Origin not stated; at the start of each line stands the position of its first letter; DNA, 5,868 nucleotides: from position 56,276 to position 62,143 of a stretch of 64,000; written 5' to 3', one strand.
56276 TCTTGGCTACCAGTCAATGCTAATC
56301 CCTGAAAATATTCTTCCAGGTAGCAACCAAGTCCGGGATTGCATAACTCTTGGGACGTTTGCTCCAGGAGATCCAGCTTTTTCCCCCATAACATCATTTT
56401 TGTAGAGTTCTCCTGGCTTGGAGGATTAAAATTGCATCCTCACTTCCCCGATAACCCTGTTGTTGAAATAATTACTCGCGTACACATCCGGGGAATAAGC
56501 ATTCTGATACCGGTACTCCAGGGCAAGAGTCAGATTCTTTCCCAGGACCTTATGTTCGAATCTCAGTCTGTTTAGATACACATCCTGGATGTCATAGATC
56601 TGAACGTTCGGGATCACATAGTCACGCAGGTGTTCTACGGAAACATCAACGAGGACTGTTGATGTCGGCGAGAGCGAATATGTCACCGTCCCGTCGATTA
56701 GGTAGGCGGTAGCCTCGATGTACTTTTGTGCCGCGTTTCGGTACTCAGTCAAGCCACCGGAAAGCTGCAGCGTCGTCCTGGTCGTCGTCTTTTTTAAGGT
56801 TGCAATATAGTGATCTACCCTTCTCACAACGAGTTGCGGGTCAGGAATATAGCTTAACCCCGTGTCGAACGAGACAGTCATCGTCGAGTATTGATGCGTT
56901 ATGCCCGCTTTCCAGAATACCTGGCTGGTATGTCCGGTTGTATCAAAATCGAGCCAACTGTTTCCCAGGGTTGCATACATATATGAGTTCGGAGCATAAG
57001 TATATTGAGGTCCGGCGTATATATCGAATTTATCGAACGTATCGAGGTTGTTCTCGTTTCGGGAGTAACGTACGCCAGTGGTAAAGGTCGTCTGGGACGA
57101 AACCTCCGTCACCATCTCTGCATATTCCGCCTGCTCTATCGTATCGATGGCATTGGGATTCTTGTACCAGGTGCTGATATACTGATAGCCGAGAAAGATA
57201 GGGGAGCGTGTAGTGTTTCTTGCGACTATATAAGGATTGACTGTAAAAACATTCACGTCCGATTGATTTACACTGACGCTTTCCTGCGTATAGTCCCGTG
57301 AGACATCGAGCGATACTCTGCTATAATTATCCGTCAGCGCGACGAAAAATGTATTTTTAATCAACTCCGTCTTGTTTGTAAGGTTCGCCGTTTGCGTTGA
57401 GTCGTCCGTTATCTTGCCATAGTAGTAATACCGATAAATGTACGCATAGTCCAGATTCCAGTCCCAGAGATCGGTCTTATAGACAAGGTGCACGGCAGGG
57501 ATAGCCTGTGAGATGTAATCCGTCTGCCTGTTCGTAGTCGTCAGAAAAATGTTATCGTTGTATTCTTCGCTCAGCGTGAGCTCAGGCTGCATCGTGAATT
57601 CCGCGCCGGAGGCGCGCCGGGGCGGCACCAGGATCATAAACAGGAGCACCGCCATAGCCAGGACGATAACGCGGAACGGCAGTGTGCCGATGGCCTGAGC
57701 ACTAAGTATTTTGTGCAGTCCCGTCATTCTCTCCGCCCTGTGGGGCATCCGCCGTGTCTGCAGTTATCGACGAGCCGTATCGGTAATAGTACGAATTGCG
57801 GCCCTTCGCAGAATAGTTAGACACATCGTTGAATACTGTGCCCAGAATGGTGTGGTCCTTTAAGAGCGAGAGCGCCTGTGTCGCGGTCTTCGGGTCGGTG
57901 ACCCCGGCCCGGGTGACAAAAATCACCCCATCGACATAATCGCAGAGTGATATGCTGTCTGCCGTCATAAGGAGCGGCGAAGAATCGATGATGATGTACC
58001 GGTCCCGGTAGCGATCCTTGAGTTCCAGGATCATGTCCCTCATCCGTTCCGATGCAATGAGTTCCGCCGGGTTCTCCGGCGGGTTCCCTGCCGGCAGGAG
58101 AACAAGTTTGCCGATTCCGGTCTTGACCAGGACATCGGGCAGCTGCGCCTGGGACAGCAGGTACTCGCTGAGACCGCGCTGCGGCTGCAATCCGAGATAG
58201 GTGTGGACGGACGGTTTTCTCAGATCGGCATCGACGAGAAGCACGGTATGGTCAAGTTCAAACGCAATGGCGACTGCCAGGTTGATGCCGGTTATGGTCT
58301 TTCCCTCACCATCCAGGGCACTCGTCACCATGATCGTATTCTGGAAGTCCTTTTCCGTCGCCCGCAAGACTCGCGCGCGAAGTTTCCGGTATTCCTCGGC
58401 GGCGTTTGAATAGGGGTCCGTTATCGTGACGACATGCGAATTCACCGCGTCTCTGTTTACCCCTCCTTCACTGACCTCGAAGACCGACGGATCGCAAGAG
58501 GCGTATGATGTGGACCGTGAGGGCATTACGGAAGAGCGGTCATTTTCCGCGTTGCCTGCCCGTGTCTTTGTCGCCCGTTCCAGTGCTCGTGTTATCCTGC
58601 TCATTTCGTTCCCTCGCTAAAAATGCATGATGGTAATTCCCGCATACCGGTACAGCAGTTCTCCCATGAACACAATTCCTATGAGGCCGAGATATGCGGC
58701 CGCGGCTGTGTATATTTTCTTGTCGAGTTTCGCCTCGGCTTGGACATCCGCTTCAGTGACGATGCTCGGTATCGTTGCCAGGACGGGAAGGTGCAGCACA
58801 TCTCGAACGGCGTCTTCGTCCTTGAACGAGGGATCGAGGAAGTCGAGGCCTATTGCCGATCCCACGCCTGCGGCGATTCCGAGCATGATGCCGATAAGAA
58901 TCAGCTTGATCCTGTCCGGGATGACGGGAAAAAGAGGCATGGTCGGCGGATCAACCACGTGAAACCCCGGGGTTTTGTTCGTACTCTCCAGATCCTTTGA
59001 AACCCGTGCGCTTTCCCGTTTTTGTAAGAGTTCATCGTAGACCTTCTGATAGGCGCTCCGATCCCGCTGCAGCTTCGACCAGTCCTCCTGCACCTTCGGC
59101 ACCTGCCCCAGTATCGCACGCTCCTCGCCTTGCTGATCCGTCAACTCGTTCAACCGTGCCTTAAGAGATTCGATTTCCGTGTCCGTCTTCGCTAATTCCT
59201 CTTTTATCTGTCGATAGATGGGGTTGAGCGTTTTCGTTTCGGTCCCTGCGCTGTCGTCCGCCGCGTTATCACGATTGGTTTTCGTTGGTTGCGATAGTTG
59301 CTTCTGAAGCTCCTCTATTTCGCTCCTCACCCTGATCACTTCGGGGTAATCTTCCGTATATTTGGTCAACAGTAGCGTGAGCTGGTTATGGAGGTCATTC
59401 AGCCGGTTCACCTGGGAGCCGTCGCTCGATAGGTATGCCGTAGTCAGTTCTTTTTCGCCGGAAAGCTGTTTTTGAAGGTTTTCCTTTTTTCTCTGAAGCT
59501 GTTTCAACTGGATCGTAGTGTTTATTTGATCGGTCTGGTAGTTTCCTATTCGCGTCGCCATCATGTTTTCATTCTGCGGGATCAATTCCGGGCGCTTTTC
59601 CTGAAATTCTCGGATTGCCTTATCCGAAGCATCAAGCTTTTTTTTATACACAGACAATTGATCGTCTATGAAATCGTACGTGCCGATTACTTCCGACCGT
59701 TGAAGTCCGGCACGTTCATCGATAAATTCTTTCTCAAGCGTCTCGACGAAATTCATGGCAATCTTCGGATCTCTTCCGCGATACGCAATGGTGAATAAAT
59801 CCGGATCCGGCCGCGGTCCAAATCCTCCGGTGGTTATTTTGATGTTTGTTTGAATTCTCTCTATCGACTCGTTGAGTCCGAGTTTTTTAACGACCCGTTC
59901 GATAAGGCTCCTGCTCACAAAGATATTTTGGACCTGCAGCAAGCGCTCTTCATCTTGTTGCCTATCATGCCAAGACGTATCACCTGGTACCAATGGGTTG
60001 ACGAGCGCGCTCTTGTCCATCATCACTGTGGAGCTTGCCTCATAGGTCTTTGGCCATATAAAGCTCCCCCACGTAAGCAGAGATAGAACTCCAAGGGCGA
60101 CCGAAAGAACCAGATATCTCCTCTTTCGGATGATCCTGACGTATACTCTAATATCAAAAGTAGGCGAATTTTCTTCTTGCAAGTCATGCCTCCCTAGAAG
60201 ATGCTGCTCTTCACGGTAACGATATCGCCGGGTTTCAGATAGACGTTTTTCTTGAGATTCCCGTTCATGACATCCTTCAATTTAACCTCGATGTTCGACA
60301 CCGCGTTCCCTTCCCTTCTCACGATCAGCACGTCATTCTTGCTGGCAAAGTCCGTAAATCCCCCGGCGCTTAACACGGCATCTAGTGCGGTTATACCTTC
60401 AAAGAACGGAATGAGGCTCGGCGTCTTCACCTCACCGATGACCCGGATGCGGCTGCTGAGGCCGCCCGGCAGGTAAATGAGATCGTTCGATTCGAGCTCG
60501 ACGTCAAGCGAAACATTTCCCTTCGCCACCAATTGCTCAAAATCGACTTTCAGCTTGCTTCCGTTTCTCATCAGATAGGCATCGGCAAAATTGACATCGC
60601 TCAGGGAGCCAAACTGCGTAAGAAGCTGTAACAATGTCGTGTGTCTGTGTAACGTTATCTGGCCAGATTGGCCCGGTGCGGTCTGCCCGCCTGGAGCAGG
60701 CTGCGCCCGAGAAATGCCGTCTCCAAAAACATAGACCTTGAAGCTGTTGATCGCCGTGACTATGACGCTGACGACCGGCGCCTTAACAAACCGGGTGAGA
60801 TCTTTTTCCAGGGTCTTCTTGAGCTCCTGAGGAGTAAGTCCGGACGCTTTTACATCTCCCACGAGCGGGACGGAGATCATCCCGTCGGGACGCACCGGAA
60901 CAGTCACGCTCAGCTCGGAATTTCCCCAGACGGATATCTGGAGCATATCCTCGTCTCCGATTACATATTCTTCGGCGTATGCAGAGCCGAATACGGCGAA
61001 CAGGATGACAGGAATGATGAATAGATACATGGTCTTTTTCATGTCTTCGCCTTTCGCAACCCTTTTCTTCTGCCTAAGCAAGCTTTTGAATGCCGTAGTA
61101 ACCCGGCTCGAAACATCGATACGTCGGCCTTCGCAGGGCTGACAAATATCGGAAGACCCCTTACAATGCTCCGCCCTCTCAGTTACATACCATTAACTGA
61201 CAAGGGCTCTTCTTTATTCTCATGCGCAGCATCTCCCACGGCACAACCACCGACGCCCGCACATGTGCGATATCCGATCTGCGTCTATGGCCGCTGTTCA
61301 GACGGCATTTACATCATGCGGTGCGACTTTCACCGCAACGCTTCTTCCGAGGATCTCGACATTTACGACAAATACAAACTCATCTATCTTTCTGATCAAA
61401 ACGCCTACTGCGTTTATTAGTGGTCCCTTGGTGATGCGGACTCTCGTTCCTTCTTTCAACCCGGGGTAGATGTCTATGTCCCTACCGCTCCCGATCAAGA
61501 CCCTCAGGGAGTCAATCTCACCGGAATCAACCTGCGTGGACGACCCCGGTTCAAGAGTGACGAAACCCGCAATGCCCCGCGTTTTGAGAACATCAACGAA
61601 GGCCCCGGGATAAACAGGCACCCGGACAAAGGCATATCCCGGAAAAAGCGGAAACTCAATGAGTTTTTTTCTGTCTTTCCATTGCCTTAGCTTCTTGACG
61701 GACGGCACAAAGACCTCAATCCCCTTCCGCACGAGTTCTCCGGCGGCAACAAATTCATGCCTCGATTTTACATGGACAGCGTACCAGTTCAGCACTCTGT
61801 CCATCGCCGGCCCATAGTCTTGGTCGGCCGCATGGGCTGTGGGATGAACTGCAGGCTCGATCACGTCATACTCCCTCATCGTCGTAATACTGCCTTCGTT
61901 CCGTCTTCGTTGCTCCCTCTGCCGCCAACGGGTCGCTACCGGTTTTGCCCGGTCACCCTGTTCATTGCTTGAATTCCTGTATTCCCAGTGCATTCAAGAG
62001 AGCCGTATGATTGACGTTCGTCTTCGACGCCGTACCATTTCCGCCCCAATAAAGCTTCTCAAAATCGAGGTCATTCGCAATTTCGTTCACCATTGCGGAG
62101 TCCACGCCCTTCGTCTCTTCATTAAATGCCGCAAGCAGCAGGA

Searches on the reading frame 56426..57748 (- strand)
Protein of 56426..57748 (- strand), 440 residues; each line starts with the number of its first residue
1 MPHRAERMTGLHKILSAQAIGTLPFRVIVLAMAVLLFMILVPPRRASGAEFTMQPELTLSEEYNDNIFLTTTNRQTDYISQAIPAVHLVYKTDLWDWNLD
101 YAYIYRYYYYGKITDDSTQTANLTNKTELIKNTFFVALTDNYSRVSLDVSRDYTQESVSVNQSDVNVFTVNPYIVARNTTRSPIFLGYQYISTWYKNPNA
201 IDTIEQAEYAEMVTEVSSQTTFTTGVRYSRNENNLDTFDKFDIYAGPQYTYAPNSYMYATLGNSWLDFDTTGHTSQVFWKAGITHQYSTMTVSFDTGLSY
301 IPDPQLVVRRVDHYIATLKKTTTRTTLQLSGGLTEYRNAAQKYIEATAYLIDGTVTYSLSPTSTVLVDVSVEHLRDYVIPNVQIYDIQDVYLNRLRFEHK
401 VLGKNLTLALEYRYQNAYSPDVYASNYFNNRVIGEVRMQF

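Call 8: search_protein_families(library=pfam, proteins=[window:56426-57748:-], max_evalue=0.001)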
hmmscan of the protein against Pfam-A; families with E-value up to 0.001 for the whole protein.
window:56426-57748:- (440 aa): 0 families

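Call 55: search_protein_families(library=pfam, proteins=[window:56426-57748:-], max_evalue=0.0001)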
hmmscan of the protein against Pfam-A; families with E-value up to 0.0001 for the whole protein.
window:56426-57748:- (440 aa): 0 families

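Call 65: search_protein_families(library=ncbifam, proteins=[window:56426-57748:-], max_evalue=0.00001)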
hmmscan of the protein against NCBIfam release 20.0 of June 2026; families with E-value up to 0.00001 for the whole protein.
window:56426-57748:- (440 aa): 1 family
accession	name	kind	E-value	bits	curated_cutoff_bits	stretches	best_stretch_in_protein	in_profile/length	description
TIGR03016.1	pepcterm_hypo_1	hypoth_equivalog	1.2e-45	156.4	90.85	2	49-288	2-245/477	TIGR03016 family PEP-CTERM system-associated outer membrane protein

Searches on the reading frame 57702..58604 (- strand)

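Call 8: search_protein_families(library=pfam, proteins=[window:57702-58604:-], max_evalue=0.001)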
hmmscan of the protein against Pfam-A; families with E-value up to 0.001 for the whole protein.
window:57702-58604:- (300 aa): 3 families
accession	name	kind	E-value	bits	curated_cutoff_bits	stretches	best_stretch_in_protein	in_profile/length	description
PF13614.12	AAA_31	-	6.8e-09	36.4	27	1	90-221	3-138/177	AAA domain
PF10609.15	ParA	-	3.2e-06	27.2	27.1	1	88-144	3-58/246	NUBPL iron-transfer P-loop NTPase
PF01656.29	CbiA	-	0.00016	22.1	25.4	1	91-223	1-54/125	CobQ/CobB/MinD/ParA nucleotide binding domain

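Call 65: search_protein_families(library=ncbifam, proteins=[window:57702-58604:-], max_evalue=0.00001)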
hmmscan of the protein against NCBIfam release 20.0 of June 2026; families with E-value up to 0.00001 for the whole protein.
window:57702-58604:- (300 aa): 10 families
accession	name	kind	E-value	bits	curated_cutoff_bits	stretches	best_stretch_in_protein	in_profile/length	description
TIGR03018.1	pepcterm_TyrKin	hypoth_equivalog_domain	2.1e-72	242.8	230.65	1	58-259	1-207/207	XrtA-associated tyrosine autokinase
TIGR01007.1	eps_fam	subfamily_domain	2e-36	125.5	108.05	1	70-277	1-204/204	polysaccharide biosynthesis tyrosine autokinase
NF007350.0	PRK09841.1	equivalog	1.6e-28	99.2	1248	1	57-278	500-720/726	tyrosine-protein kinase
NF008568.0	PRK11519.1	equivalog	2.1e-28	98.9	1068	1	51-276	489-715/720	tyrosine-protein kinase Wzc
TIGR03029.1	EpsG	equivalog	2.9e-26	92.2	313.8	1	52-257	67-271/274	chain length determinant protein tyrosine kinase EpsG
TIGR01005.1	eps_transp_fam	subfamily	2.8e-21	75.4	411.7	1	62-241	520-696/754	exopolysaccharide transport protein family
TIGR01969.1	minD_arch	subfamily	1.2e-11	44.3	201.75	1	90-263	2-172/251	cell division ATPase MinD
TIGR01968.1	minD_bact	equivalog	3.2e-09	36.5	212.9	1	89-248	2-158/261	septum site-determining protein MinD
NF047398.1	AAA_KGGVGR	domain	3.8e-07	30.6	90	1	95-257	9-173/190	KGGVGR-motif variant AAA ATPase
NF008669.0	PRK11670.1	equivalog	1.6e-06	27.3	348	1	83-146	102-164/369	iron-sulfur cluster carrier protein ApbC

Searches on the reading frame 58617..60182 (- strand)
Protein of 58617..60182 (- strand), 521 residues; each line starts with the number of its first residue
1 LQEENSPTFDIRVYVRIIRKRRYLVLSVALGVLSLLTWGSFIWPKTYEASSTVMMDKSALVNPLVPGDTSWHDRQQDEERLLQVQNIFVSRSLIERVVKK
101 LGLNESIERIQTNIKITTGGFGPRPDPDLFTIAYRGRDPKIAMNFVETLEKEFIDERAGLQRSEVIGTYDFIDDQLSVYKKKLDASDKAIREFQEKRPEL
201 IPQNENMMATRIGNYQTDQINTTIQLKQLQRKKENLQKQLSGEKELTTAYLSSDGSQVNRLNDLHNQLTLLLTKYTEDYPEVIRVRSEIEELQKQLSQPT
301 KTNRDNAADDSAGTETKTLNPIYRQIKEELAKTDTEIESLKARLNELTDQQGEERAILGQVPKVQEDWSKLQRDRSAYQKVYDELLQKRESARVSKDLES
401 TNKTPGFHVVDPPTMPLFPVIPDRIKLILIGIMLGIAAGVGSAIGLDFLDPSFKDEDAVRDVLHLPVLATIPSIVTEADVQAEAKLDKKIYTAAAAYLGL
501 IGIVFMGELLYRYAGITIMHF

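Call 8: search_protein_families(library=pfam, proteins=[window:58617-60182:-], max_evalue=0.001)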
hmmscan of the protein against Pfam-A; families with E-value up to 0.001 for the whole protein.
window:58617-60182:- (521 aa): 2 families
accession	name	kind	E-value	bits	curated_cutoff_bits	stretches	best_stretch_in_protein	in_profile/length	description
PF13807.11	GNVR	-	3.5e-07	30.5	27.7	1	365-444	3-78/82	G-rich domain on putative tyrosine kinase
PF02706.20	Wzz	-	0.00035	21.3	25.5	1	8-101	2-91/91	Chain length determinant protein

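Call 65: search_protein_families(library=ncbifam, proteins=[window:58617-60182:-], max_evalue=0.00001)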
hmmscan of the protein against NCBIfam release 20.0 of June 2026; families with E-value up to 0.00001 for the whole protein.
window:58617-60182:- (521 aa): 6 families
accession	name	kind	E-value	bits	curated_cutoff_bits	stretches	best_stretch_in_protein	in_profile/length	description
TIGR03007.1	pepcterm_ChnLen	equivalog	1.3e-112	376.6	278.85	1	10-506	2-495/498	XrtA system polysaccharide chain length determinant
TIGR03017.1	EpsF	equivalog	4e-21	75.2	422.75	1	325-471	301-443/444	chain length determinant protein EpsF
TIGR01005.1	eps_transp_fam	subfamily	1.9e-11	42.9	411.7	0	337-483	353-489/754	exopolysaccharide transport protein family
NF041864.1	EpsV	equivalog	3e-09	36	800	1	131-471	167-481/484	PCP family exopolysaccharide biosynthesis protein EpsV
TIGR01006.1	polys_exp_MPA1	subfamily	3.2e-08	33.3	296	0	2-118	2-114/226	CspC family polysaccharide chain length determinant protein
NF008568.0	PRK11519.1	equivalog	2.1e-07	29.5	1068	0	346-441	350-441/720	tyrosine-protein kinase Wzc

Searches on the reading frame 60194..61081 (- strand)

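Call 8: search_protein_families(library=pfam, proteins=[window:60194-61081:-], max_evalue=0.001)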
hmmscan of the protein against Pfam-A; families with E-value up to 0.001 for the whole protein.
window:60194-61081:- (295 aa): 3 families
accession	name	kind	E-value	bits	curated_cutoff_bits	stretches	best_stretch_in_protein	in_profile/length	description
PF02563.21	Poly_export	-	5.7e-25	87.7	28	1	36-109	4-77/77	Polysaccharide biosynthesis/export protein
PF22461.2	SLBB_2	-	2.6e-15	56.7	27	1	211-290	2-79/79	SLBB domain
PF10531.15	SLBB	-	8.2e-09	35.6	27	1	212-258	2-49/55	SLBB domain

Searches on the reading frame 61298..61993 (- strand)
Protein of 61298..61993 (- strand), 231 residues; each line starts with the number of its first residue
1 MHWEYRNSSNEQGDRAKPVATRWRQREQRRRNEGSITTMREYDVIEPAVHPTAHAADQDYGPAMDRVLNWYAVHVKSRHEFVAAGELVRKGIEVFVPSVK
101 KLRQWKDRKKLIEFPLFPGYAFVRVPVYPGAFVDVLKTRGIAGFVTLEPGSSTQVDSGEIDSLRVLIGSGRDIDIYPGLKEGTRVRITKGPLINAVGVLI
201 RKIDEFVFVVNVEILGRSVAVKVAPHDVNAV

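Call 8: search_protein_families(library=pfam, proteins=[window:61298-61993:-], max_evalue=0.001)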
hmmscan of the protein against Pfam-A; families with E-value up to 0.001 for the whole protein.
window:61298-61993:- (231 aa): 1 family
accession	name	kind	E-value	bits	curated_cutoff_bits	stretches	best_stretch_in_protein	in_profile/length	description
PF02357.24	NusG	-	2.6e-18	66.7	22.2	1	69-163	2-92/93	Transcription termination factor nusG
